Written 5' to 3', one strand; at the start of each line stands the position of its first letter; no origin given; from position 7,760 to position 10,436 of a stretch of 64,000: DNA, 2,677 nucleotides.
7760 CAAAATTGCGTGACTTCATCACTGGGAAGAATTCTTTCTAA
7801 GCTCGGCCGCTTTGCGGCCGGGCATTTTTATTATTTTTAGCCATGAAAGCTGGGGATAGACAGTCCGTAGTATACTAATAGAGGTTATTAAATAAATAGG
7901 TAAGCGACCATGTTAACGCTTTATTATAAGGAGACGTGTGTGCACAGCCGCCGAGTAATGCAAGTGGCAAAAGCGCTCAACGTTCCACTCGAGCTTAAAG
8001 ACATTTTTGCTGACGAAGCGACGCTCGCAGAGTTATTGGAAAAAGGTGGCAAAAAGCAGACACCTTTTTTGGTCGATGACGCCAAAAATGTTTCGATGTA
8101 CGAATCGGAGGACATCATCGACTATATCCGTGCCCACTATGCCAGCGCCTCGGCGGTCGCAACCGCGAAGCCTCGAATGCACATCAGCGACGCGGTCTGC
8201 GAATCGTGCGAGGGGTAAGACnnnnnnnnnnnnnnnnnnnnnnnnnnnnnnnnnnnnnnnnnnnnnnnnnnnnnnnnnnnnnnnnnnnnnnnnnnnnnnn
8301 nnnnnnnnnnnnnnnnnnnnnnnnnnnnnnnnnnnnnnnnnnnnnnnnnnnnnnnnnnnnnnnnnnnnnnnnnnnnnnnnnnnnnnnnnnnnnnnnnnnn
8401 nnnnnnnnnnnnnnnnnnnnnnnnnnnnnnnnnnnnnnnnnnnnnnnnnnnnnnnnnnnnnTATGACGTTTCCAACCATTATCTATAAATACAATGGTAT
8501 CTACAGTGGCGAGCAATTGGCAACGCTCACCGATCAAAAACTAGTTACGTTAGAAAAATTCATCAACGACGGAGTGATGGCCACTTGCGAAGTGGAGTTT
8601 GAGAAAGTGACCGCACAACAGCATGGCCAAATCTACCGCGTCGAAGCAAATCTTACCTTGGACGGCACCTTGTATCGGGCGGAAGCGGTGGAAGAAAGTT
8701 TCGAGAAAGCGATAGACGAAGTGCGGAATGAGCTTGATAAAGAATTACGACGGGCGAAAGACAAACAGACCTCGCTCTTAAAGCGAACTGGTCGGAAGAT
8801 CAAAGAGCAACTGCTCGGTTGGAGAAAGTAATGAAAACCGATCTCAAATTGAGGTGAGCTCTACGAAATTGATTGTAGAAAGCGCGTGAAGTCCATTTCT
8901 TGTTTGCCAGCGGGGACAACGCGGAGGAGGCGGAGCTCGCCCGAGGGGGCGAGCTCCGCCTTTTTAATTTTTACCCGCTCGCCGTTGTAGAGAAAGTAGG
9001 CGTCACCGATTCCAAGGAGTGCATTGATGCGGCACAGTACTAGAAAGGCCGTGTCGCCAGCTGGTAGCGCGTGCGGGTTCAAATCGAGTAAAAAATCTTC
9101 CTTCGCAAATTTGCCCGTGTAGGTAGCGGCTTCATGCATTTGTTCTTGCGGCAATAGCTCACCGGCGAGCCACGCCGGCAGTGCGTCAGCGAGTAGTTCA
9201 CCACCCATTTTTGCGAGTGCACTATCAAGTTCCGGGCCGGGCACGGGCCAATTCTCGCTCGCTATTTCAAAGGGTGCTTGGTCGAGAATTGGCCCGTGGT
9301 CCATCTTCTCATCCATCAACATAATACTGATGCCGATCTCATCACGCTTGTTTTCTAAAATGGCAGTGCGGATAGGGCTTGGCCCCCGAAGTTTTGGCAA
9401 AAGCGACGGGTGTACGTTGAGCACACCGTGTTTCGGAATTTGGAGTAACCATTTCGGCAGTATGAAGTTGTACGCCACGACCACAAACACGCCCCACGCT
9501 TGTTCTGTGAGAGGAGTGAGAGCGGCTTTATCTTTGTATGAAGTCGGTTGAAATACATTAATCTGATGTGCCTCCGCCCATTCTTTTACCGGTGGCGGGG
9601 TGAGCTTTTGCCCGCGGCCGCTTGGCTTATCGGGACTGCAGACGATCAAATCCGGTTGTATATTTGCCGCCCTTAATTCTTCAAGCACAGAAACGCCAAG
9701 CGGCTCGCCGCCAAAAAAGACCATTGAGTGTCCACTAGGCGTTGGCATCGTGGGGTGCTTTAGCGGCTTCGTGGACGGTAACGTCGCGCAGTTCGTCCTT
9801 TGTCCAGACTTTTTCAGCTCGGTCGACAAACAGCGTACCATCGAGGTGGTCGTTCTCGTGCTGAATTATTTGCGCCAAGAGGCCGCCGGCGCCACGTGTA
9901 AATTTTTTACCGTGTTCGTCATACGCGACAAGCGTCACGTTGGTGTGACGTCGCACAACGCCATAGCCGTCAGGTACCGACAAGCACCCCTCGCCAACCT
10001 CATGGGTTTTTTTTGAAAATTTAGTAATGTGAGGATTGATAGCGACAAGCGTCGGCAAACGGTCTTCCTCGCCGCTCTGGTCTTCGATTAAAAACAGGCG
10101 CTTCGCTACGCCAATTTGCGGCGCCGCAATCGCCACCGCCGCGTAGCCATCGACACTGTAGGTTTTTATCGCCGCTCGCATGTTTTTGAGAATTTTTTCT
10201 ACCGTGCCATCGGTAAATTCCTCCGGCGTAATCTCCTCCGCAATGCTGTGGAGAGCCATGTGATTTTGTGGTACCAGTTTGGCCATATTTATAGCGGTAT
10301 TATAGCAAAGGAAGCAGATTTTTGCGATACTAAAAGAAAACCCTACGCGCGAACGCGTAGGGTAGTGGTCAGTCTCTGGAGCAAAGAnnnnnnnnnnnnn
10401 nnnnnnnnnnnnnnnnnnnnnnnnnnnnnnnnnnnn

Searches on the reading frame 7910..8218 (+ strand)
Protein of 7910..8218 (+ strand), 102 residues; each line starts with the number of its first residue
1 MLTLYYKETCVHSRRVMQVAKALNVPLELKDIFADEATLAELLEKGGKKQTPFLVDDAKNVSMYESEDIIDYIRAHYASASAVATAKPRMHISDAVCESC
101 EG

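Call 57: search_protein_families(library=pfam, proteins=[window:7910-8218:+], max_evalue=0.001)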
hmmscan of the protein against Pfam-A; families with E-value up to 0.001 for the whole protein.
window:7910-8218:+ (102 aa): 3 families
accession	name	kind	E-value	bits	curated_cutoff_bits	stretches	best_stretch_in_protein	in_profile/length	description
PF13417.12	GST_N_3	-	7.5e-13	49.1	22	1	4-78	1-72/75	Glutathione S-transferase, N-terminal domain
PF00462.30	Glutaredoxin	-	2.3e-07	31.4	22.9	1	3-55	2-54/60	Glutaredoxin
PF13409.12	GST_N_2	-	9.8e-07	29.7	25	1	9-73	1-67/70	Glutathione S-transferase, N-terminal domain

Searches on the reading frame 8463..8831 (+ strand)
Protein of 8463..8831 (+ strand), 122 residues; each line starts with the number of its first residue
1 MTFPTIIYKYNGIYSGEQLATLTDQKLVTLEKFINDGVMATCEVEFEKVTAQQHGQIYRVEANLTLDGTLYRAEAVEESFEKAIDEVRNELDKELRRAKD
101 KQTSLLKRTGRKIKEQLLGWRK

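Call 57: search_protein_families(library=pfam, proteins=[window:8463-8831:+], max_evalue=0.001)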
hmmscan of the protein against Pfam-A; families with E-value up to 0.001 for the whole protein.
window:8463-8831:+ (122 aa): 1 family
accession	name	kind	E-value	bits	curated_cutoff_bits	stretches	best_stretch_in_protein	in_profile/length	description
PF02482.25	Ribosomal_S30AE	-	2.2e-12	48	23.7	1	9-102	4-87/88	Sigma 54 modulation protein / S30EA ribosomal protein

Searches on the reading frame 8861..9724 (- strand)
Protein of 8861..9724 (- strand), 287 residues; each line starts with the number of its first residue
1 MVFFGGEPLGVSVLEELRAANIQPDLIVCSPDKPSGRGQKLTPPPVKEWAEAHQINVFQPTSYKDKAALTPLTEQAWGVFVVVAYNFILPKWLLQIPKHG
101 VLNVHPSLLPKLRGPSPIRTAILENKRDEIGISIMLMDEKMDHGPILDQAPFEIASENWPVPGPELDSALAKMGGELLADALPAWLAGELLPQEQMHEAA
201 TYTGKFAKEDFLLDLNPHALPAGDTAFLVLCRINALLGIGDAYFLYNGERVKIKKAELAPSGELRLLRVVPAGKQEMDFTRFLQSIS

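Call 57: search_protein_families(library=pfam, proteins=[window:8861-9724:-], max_evalue=0.001)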
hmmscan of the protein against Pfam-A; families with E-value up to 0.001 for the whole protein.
window:8861-9724:- (287 aa): 1 family
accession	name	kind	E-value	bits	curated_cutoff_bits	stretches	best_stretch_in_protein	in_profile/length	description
PF00551.24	Formyl_trans_N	-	3.4e-27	95.8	26.1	1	5-157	9-159/181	Formyl transferase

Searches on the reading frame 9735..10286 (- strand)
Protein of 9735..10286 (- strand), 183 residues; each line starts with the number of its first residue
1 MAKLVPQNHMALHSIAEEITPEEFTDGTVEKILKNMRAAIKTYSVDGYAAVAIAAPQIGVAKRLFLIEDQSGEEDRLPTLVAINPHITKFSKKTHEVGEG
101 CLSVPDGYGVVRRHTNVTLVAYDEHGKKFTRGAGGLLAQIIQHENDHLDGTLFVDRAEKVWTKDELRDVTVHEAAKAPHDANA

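Call 57: search_protein_families(library=pfam, proteins=[window:9735-10286:-], max_evalue=0.001)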
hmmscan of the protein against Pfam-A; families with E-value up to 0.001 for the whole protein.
window:9735-10286:- (183 aa): 1 family
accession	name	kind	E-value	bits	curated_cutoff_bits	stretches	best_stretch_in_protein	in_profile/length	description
PF01327.26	Pep_deformylase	-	9e-41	139.5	22.8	1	2-159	2-152/156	Polypeptide deformylase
